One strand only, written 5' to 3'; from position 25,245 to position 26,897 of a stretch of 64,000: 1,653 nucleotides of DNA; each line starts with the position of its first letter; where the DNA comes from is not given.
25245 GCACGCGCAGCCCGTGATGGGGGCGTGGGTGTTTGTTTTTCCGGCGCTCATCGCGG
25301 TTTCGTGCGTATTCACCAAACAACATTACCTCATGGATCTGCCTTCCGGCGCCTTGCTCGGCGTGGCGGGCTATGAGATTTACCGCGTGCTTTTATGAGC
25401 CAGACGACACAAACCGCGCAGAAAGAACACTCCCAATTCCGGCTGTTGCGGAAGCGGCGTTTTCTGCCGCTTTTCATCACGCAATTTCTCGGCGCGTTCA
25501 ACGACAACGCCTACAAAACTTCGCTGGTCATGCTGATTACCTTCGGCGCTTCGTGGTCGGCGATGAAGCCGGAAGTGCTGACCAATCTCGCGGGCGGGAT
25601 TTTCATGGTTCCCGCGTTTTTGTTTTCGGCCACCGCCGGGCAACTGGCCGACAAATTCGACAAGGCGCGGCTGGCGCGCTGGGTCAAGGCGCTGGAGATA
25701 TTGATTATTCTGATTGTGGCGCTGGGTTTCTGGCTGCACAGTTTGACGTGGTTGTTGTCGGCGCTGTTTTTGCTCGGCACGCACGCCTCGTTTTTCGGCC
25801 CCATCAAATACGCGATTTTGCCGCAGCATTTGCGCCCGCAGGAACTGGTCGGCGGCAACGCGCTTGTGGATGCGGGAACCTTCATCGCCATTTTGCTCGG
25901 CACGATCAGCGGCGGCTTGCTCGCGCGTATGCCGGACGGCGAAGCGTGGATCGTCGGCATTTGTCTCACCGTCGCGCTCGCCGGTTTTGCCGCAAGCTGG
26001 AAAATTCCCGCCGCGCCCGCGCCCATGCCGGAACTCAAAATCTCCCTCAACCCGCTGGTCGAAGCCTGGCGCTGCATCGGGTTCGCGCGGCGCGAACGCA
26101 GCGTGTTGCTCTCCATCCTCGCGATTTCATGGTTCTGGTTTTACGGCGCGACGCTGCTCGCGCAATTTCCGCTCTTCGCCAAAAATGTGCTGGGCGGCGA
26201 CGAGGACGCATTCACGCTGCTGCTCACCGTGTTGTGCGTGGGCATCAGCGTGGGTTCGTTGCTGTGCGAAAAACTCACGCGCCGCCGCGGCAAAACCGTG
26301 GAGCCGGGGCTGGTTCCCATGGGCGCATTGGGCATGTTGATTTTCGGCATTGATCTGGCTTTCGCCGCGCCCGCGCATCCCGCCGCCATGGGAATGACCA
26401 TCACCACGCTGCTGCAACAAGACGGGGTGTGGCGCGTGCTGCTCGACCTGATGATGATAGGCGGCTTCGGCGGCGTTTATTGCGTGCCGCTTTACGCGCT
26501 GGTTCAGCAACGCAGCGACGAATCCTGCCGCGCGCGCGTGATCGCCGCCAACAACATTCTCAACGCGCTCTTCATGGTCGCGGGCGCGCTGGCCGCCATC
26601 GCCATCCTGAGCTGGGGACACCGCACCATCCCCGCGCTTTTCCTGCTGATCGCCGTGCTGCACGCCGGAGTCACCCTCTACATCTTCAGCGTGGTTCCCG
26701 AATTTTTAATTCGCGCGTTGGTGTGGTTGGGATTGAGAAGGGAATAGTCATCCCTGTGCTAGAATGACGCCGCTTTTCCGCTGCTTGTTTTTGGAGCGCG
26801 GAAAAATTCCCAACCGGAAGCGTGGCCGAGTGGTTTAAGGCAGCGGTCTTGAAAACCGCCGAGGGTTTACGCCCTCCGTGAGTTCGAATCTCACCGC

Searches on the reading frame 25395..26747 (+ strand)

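Call 32: search_protein_families(library=pfam, proteins=[window:25395-26747:+], max_evalue=0.01)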
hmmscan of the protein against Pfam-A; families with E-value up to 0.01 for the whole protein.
window:25395-26747:+ (450 aa): 2 families
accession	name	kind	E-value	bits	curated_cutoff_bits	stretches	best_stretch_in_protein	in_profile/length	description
PF07690.21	MFS_1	-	1.7e-20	73.7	33.4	2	26-397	1-346/347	Major Facilitator Superfamily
PF05977.19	MFS_3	-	2.1e-10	40.1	27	1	72-331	56-311/524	Transmembrane secretion effector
